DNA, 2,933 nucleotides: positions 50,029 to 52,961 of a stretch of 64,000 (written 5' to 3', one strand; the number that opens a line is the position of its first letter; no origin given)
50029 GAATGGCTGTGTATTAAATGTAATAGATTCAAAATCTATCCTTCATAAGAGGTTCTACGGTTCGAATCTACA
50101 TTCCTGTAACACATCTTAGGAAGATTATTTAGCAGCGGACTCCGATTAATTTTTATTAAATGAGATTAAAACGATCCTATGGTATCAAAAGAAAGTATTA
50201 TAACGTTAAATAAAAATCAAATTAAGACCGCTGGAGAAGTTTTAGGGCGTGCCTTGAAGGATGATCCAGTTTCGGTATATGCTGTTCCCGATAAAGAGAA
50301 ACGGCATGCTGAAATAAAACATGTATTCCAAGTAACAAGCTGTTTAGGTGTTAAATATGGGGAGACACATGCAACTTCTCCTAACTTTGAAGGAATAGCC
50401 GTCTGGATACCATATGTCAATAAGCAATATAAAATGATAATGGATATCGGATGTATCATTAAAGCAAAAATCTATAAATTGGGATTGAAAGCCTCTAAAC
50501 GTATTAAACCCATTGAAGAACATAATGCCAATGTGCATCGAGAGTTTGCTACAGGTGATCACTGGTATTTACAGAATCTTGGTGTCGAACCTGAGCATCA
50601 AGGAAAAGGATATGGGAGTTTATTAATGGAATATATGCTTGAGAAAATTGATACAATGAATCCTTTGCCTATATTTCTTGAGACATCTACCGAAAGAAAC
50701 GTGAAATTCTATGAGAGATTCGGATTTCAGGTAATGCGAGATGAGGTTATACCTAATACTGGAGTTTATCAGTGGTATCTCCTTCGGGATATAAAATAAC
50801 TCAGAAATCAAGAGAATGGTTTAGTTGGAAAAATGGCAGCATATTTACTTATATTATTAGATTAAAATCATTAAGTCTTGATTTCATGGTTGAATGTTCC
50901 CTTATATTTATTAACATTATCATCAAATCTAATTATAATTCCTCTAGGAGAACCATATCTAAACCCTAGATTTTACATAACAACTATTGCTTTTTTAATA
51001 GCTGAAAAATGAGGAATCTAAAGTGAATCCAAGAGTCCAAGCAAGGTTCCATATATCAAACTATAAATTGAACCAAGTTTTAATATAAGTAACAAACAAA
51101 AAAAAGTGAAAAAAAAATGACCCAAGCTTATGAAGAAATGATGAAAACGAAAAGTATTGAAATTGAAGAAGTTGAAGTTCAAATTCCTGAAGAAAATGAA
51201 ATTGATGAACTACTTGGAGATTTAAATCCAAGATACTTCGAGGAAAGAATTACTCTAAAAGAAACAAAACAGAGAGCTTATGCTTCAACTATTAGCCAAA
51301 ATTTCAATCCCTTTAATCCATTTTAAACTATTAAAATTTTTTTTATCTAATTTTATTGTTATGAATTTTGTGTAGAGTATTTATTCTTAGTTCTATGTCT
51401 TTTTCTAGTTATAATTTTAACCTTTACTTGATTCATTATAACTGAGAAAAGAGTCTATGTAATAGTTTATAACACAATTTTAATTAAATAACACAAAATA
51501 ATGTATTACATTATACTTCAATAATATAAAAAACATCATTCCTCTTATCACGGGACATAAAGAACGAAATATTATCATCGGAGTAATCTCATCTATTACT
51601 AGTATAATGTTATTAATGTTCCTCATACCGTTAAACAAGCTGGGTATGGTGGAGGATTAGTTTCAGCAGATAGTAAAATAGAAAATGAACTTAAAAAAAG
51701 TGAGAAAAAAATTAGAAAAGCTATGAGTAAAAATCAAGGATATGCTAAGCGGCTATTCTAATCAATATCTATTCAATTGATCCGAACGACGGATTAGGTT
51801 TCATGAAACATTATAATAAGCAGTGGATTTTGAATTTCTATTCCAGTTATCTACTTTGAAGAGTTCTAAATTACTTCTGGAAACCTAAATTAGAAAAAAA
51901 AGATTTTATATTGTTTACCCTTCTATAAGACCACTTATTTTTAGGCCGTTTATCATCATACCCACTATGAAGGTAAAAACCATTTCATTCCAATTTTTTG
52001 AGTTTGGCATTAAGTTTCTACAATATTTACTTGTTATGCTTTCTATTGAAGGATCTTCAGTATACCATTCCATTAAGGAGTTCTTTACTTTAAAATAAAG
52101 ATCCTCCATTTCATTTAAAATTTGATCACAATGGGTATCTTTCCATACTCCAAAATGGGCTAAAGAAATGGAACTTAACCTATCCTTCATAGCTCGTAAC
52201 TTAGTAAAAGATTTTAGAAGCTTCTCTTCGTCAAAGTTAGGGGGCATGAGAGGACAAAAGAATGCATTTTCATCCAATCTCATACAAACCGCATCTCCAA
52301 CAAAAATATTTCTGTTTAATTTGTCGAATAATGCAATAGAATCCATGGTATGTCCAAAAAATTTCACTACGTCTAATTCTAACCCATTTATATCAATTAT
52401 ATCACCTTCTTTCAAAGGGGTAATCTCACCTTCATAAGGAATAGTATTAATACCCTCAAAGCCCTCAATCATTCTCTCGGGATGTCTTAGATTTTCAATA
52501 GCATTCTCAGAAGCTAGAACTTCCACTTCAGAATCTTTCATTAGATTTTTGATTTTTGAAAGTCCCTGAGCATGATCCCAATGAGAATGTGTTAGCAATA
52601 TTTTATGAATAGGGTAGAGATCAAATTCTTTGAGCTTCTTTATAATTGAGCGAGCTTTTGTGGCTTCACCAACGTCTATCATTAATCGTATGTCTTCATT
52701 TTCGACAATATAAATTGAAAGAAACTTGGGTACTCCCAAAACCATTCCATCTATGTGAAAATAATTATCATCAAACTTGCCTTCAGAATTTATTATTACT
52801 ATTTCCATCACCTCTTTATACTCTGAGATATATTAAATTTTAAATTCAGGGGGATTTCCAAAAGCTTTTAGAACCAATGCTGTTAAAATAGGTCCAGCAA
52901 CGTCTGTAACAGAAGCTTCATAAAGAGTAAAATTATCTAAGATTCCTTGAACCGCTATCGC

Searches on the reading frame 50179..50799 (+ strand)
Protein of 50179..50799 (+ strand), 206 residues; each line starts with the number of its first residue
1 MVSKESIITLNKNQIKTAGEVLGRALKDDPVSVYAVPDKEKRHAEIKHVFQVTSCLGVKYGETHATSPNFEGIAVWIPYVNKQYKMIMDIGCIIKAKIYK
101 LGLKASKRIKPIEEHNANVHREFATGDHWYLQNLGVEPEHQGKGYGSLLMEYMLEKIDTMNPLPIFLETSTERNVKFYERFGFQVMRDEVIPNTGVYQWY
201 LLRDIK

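Call 77: search_protein_families(library=pfam, proteins=[window:50179-50799:+], max_evalue=0.001)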
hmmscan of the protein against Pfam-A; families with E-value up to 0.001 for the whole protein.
window:50179-50799:+ (206 aa): 5 families
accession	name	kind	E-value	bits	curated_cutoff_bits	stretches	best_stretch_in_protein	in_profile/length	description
PF13508.13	Acetyltransf_7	-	5.1e-12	46.4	27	1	125-185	28-84/84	Acetyltransferase (GNAT) domain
PF00583.31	Acetyltransf_1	-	1.9e-10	41.5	20.7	1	122-183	55-116/116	Acetyltransferase (GNAT) family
PF13673.13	Acetyltransf_10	-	8.9e-09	35.8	23.6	1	127-190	50-114/128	Acetyltransferase (GNAT) domain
PF08445.16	FR47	-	8.4e-06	26.1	22.1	1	130-188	23-82/86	FR47-like protein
PF13527.13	Acetyltransf_9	-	3.3e-05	24.3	25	1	131-185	75-126/127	Acetyltransferase (GNAT) domain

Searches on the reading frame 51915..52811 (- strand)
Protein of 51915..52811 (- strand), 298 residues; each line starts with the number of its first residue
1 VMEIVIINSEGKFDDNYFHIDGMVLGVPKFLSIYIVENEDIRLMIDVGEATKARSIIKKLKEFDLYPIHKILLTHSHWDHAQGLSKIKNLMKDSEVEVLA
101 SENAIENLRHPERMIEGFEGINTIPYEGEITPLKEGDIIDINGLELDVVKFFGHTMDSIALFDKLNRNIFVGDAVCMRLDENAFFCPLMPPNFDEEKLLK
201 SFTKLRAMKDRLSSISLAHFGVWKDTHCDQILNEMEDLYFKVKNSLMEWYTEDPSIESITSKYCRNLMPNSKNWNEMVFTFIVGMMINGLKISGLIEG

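Call 56: search_protein_families(library=pfam, proteins=[window:51915-52811:-], max_evalue=0.001)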
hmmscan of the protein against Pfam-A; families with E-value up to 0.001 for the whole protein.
window:51915-52811:- (298 aa): 3 families
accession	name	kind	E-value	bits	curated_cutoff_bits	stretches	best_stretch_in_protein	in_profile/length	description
PF00753.33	Lactamase_B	-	3.6e-16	60.1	22.7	1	32-212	7-191/196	Metallo-beta-lactamase superfamily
PF12706.13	Lactamase_B_2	-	7.8e-07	29.3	27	1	63-142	26-99/200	Beta-lactamase superfamily domain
PF19583.5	ODP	-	6.5e-05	23.3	27.2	1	34-176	6-138/194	ODP family beta lactamase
